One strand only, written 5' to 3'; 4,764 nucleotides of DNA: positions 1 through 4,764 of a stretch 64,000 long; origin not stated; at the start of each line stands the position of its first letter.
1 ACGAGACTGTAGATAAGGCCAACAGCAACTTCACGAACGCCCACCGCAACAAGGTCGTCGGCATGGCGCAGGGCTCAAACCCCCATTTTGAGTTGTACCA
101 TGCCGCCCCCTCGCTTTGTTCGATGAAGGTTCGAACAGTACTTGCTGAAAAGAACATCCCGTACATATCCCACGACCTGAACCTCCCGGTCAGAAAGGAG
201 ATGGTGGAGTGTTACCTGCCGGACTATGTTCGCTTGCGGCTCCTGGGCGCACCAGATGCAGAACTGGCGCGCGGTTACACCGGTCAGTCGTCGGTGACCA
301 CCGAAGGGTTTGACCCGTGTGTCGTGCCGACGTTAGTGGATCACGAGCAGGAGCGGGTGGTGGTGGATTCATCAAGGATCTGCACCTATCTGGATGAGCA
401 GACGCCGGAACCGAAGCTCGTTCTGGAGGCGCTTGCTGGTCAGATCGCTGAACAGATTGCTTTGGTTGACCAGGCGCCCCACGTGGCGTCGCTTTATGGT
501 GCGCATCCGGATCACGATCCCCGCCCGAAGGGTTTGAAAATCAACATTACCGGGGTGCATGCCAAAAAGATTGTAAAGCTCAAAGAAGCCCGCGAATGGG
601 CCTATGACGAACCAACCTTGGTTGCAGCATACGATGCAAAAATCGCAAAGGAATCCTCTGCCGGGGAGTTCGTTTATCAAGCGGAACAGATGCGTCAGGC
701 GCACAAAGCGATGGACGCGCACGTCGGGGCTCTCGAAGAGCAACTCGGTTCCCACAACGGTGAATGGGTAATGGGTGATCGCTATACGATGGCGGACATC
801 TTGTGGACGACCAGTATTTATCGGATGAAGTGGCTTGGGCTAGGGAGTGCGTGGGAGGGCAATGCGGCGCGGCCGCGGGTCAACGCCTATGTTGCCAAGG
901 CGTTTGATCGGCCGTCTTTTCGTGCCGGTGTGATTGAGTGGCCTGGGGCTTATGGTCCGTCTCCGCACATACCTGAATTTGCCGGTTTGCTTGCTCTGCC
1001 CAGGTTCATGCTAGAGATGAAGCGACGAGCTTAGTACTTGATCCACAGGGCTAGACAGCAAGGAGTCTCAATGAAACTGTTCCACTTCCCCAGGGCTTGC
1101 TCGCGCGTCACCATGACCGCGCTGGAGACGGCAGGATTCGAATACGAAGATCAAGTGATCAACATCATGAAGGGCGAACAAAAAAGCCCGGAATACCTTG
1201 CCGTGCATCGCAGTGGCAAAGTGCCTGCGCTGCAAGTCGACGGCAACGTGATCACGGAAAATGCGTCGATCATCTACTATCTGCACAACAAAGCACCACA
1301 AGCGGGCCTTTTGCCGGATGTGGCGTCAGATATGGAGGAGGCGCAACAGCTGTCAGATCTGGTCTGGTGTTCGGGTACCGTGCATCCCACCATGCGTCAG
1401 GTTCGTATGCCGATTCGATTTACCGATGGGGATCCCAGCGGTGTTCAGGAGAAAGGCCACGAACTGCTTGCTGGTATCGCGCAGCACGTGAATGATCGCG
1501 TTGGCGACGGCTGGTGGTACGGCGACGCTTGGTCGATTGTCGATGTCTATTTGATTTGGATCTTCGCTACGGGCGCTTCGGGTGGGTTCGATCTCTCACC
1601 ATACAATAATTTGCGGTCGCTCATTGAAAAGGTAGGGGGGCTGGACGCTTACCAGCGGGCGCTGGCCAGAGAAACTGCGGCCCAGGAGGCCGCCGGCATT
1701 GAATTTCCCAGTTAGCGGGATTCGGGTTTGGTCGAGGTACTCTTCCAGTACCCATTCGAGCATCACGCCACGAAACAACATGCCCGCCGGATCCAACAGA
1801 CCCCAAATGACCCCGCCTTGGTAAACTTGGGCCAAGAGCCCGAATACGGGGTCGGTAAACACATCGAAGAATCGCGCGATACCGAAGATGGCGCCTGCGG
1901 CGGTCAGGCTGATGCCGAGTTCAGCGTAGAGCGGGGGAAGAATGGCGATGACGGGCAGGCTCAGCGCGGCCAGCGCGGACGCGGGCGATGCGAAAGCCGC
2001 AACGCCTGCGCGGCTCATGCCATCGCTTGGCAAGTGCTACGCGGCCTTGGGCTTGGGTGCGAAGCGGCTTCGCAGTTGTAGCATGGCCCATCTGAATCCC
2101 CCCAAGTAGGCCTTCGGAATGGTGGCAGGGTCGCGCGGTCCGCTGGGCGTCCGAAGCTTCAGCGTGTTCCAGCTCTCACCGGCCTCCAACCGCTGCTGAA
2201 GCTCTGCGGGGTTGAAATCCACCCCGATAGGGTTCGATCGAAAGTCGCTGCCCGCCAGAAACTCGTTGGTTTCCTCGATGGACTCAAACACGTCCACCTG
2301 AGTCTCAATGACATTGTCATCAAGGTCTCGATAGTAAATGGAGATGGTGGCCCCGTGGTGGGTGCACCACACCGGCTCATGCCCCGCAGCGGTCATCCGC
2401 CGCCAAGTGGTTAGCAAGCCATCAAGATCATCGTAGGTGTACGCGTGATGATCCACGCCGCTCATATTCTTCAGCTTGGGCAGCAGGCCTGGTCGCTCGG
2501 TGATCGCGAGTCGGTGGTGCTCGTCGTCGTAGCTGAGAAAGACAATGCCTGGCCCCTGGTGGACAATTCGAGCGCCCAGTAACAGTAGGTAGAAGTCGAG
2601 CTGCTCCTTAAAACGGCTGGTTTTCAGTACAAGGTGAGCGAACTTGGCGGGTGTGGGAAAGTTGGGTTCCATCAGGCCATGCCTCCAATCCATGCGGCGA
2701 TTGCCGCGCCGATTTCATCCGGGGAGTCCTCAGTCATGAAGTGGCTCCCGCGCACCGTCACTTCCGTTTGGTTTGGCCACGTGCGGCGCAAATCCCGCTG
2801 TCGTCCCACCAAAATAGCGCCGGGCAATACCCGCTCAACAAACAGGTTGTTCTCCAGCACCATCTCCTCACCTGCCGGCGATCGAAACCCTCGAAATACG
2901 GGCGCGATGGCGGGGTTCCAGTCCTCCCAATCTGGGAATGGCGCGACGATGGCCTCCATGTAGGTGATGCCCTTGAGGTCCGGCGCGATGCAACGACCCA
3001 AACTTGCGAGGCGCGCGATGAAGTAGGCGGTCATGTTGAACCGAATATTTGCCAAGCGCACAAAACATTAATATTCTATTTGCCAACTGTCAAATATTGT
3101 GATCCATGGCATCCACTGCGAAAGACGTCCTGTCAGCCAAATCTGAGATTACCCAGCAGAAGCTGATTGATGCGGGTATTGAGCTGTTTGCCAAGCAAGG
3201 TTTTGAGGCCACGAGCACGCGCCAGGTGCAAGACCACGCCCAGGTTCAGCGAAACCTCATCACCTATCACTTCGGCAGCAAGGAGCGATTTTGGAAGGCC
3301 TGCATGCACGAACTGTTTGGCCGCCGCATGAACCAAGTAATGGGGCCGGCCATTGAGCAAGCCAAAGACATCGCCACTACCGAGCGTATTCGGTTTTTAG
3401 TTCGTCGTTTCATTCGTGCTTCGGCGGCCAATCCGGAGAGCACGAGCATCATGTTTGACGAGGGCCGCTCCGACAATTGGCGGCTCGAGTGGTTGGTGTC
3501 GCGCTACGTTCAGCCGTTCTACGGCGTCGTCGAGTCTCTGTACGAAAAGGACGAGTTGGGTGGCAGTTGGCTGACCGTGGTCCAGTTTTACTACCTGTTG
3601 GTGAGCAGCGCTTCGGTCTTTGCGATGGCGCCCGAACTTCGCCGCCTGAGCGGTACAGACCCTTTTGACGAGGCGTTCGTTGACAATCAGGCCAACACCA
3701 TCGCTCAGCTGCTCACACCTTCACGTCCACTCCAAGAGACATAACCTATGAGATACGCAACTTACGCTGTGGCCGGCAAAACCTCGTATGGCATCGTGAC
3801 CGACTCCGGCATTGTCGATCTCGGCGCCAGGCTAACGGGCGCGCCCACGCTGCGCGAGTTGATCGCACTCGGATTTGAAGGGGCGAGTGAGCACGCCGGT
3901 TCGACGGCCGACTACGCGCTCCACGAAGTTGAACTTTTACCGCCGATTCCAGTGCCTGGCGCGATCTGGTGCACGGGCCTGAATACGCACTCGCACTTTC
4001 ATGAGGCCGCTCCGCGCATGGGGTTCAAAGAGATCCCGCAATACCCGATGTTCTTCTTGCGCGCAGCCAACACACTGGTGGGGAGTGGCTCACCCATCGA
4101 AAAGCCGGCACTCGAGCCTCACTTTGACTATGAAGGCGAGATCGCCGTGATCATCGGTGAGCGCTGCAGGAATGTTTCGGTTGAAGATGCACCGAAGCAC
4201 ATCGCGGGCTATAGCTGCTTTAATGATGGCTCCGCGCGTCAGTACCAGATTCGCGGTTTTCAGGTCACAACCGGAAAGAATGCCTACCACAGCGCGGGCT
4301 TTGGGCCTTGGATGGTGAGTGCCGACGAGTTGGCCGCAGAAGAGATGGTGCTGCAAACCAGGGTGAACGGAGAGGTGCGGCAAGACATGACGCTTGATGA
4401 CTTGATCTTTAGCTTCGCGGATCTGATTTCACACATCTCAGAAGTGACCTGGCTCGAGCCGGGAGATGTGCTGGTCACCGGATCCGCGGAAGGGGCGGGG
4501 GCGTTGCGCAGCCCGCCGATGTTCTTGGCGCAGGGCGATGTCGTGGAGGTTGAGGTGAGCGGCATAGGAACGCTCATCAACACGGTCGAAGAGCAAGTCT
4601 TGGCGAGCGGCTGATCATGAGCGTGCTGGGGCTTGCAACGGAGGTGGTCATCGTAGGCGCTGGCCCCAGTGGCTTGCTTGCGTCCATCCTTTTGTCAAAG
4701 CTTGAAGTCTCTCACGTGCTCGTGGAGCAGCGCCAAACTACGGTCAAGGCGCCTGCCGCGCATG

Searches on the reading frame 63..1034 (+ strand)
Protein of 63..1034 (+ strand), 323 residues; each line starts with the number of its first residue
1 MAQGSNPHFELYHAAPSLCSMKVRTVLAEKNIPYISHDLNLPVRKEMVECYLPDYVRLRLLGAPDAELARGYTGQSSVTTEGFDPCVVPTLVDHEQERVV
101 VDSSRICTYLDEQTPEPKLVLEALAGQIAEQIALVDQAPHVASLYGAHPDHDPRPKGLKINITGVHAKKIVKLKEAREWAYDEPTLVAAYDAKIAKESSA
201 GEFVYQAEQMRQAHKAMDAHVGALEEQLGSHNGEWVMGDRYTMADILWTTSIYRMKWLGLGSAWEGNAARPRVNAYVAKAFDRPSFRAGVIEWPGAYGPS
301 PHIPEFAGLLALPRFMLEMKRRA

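Call 37: search_protein_families(library=pfam, proteins=[window:63-1034:+], max_evalue=0.00001)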
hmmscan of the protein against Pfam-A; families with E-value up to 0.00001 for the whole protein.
window:63-1034:+ (323 aa): 4 families
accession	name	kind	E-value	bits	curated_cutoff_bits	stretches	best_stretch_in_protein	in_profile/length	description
PF13409.12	GST_N_2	-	3e-09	37.8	25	1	17-113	2-70/70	Glutathione S-transferase, N-terminal domain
PF13417.12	GST_N_3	-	8.1e-09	36.1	22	0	88-117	47-74/75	Glutathione S-transferase, N-terminal domain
PF13410.11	GST_C_2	-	1.7e-07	31.6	24.9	1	208-278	2-68/69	Glutathione S-transferase, C-terminal domain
PF14497.11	GST_C_3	-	6.1e-06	26.8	21.6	0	204-284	11-95/104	Glutathione S-transferase, C-terminal domain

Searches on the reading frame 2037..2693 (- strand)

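Call 37: search_protein_families(library=pfam, proteins=[window:2037-2693:-], max_evalue=0.00001)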
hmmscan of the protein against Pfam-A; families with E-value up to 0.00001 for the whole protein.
window:2037-2693:- (218 aa): 1 family
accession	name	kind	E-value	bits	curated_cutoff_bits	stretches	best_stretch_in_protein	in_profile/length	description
PF00903.31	Glyoxalase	-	5.4e-07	30.5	20.6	1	17-130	1-120/121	Glyoxalase/Bleomycin resistance protein/Dioxygenase superfamily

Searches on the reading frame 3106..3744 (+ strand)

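Call 37: search_protein_families(library=pfam, proteins=[window:3106-3744:+], max_evalue=0.00001)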
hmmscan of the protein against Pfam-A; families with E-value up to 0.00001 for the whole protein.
window:3106-3744:+ (212 aa): 1 family
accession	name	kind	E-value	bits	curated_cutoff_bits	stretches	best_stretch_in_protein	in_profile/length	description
PF00440.29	TetR_N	-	2.2e-12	47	24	1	20-62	1-43/47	Bacterial regulatory proteins, tetR family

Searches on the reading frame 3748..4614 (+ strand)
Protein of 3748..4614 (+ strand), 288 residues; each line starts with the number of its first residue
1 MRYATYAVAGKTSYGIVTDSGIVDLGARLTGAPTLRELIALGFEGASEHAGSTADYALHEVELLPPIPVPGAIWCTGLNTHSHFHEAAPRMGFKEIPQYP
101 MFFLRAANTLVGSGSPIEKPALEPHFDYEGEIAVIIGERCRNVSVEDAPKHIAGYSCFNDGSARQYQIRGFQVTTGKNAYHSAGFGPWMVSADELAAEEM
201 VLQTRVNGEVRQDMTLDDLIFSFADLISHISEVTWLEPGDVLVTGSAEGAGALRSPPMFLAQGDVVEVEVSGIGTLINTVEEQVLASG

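Call 37: search_protein_families(library=pfam, proteins=[window:3748-4614:+], max_evalue=0.00001)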
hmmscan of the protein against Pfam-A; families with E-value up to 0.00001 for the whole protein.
window:3748-4614:+ (288 aa): 1 family
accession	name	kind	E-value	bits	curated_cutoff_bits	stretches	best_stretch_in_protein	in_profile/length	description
PF01557.24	FAA_hydrolase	-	8e-62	209.1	23.9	1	73-280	2-213/214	Fumarylacetoacetate (FAA) hydrolase C-terminal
